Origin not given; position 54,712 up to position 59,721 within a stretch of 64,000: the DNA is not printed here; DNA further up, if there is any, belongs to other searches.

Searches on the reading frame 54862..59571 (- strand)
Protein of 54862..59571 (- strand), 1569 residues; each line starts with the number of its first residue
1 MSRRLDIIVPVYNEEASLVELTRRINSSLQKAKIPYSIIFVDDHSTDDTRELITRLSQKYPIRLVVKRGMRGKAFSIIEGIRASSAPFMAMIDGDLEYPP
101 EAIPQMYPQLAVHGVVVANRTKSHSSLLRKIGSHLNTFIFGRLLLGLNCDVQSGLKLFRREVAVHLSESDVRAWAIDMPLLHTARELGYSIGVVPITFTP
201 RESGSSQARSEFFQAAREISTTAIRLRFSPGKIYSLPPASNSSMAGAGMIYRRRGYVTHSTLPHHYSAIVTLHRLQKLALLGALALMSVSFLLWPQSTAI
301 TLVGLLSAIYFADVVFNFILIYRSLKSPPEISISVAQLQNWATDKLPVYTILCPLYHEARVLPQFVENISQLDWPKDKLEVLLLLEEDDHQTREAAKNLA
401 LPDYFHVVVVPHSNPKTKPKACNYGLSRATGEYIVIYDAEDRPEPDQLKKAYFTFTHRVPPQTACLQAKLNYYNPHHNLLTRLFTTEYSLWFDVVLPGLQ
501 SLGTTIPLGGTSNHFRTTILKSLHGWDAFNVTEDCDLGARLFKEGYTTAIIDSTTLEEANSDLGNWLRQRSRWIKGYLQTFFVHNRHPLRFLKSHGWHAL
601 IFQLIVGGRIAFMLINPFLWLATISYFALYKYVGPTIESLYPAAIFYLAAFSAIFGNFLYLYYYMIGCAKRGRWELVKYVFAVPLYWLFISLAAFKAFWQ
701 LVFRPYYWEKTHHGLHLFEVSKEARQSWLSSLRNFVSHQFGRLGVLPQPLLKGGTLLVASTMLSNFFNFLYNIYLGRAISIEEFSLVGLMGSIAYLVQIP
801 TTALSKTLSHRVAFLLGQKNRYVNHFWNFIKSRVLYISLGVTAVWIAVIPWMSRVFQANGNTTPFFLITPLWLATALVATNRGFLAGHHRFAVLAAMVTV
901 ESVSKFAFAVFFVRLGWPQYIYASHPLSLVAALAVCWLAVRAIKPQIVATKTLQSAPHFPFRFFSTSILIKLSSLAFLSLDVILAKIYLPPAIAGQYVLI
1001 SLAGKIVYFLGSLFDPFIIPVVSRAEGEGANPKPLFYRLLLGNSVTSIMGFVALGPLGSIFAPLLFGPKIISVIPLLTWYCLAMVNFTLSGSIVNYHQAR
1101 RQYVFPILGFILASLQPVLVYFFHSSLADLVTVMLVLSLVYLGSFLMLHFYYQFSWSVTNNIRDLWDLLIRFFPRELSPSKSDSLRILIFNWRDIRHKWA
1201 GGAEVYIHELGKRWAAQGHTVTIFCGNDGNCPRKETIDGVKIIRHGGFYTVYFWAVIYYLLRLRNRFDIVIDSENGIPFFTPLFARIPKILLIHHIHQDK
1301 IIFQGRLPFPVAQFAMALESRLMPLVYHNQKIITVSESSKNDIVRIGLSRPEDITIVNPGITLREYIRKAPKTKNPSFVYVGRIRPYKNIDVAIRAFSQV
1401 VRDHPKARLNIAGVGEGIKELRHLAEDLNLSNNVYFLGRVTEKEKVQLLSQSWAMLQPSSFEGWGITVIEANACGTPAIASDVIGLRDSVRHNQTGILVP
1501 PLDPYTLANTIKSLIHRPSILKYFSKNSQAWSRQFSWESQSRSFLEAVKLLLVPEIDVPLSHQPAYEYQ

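Call 5: search_protein_families(library=pfam, proteins=[window:54862-59571:-], max_evalue=0.01)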
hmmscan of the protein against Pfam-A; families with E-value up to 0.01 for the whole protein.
window:54862-59571:- (1569 aa): 11 families
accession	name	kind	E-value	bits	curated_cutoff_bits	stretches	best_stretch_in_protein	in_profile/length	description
PF00534.26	Glycos_transf_1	-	2.1e-42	145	26.4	1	1370-1530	9-171/172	Glycosyl transferases group 1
PF00535.33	Glycos_transf_2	-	7.8e-37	127.2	23.3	2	7-163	2-164/168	Glycosyl transferase family 2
PF13692.12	Glyco_trans_1_4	-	1.3e-31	110.2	27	1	1376-1516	2-141/142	Glycosyl transferases group 1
PF13641.12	Glyco_tranf_2_3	-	9.6e-29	101.5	27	2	349-576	3-230/230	Glycosyltransferase like family 2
PF13632.12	Glyco_trans_2_3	-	6.1e-25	88.6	27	1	433-629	1-192/198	Glycosyl transferase family group 2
PF13439.12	Glyco_transf_4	-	1.8e-17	64.3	28.5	1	1201-1363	2-168/170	Glycosyltransferase Family 4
PF13579.12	Glyco_trans_4_4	-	1.1e-12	49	29.7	1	1201-1360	1-158/158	Glycosyl transferase 4-like domain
PF20706.3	GT4-conflict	-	6.1e-12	45.6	26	1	1351-1493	171-323/385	Family 4 Glycosyltransferase in conflict systems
PF13506.12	Glyco_transf_21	-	3e-06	27.3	21.7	1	407-574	5-173/174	Glycosyl transferase family 21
PF01943.22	Polysacc_synt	-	7.9e-05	22.6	28.2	1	750-1000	1-247/274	Polysaccharide biosynthesis protein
PF13524.12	Glyco_trans_1_2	-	0.0014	19.1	25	1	1397-1487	5-86/144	Glycosyl transferase-like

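Call 6: search_protein_families(library=ncbifam, proteins=[window:54862-59571:-], max_evalue=0.01)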
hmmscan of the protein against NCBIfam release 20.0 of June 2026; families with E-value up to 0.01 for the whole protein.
window:54862-59571:- (1569 aa): 60 families (the best 25 are shown)
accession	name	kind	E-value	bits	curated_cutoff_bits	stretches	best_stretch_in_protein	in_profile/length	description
TIGR03449.1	mycothiol_MshA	equivalog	2.4e-30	105.8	462.5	1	1326-1546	162-398/406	D-inositol-3-phosphate glycosyltransferase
TIGR03937.1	PgaC_IcaA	equivalog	4.3e-27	95.1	422.3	2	336-630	34-321/407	poly-beta-1,6-N-acetyl-D-glucosamine synthase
NF041876.1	EPS_EpsE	equivalog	1.4e-24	87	400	1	1347-1530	181-374/389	exopolysaccharide biosynthesis GT4 family glycosyltransferase EpsE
NF041010.1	glycosy_Agl16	equivalog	3.5e-24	85.3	575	1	1201-1545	15-345/352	glycosylation protein Agl16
TIGR03999.1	thiol_BshA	equivalog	1.9e-22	79.7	273.7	1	1334-1540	150-362/375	N-acetyl-alpha-D-glucosaminyl L-malate synthase BshA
TIGR03030.1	CelA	equivalog_domain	7.3e-22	77.2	699.1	1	275-586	55-386/714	UDP-forming cellulose synthase catalytic subunit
NF047880.1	glyco_SdgA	exception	2e-21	76.1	800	1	1330-1538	270-477/488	serine-aspartate repeat adhesin O-glycosyltransferase SdgA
TIGR02149.1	glgA_Coryne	subfamily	2e-20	73.3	302.4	1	1328-1543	144-382/391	glycogen synthase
TIGR03088.1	stp2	hypoth_equivalog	5.5e-20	71.7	409.05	1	1358-1545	175-367/374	TIGR03088 family PEP-CTERM/XrtA system glycosyltransferase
NF007986.1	PRK10714.1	equivalog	5.3e-19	68.4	529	1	4-174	7-180/316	undecaprenyl-phosphate 4-deoxy-4-formamido-L-arabinose transferase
NF038229.1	Glyco4_Geo_Pelo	equivalog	8.5e-19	67.7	400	1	1331-1544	112-329/338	GPMC system family 4 glycosyltransferase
TIGR03111.1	glyc2_xrt_Gpos1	hypoth_equivalog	1.5e-18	66.9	363.95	2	342-691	44-397/439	TIGR03111 family XrtG-associated glycosyltransferase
NF046085.1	XrtY_assoc_Gly1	equivalog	1.5e-18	66.8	400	1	1329-1529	161-361/387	XrtY-associated glycosyltransferase XYAG1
NF047881.1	glyco_SdgB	exception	2.4e-18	66.1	800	1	1332-1550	278-495/496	serine-aspartate repeat adhesin O-glycosyltransferase SdgB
TIGR04047.1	MSMEG_0565_glyc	hypoth_equivalog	1.1e-17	64.2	259.85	1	1373-1546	191-369/373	MSMEG_0565 family glycosyltransferase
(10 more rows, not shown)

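Call 71: search_solved_structures(query=window:54862-59571:-, max_evalue=0.00001)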
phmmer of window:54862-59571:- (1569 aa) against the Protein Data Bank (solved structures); distinct sequences matched with E-value up to 0.00001: 73 (the best 60 are shown).
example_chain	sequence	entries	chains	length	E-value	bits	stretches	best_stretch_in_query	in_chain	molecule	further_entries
6kih_A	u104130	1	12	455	5.3e-21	77.1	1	1374-1541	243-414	Tll1590 protein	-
5mlz_A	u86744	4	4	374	2.5e-18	68.3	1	2-211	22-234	Dolichol monophosphate mannose synthase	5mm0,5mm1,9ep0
2bis_A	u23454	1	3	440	8.4e-15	56.6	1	1373-1547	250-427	GLGA GLYCOGEN SYNTHASE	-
3fro_A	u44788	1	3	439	8.5e-15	56.5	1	1373-1547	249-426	GlgA glycogen synthase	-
3l01_A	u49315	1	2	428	1e-14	56.3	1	1373-1547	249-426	GlgA glycogen synthase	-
9bhc_C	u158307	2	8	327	2e-14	55.3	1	3-206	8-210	Undecaprenyl-phosphate 4-deoxy-4-formamido-L-arabinose transferase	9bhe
7ec7_A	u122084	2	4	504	2.6e-14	55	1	1263-1552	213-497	Glycosyl transferase, group 1 family protein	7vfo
7ec3_A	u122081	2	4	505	2.6e-14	54.9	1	1263-1552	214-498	Glycosyl transferase, group 1 family protein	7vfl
7ec1_A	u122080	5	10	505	2.6e-14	54.9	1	1263-1552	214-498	Glycosyl transferase, group 1 family protein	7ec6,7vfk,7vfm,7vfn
8vxh_A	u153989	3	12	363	2.7e-14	54.9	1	3-206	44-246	Undecaprenyl-phosphate 4-deoxy-4-formamido-L-arabinose transferase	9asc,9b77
3c4q_A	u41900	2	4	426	4.2e-14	54.3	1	1375-1541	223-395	Predicted glycosyltransferases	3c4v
3c48_A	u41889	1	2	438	4.7e-14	54.1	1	1375-1541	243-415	Predicted glycosyltransferases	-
6kqi_A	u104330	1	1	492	3e-13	51.4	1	1373-1553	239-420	Cannabinoid receptor 1,GlgA glycogen synthase,Cannabinoid receptor 1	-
4zj8_A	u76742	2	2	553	3.1e-13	51.4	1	1373-1557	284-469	human OX1R fusion protein to P.abysii glycogen synthase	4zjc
6v9s_A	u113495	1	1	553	3.1e-13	51.3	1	1373-1557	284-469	Orexin receptor type 1,GlgA glycogen synthase chimera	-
9fmv_A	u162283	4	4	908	1.7e-12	49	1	347-624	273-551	Cellulose synthase catalytic subunit [UDP-forming]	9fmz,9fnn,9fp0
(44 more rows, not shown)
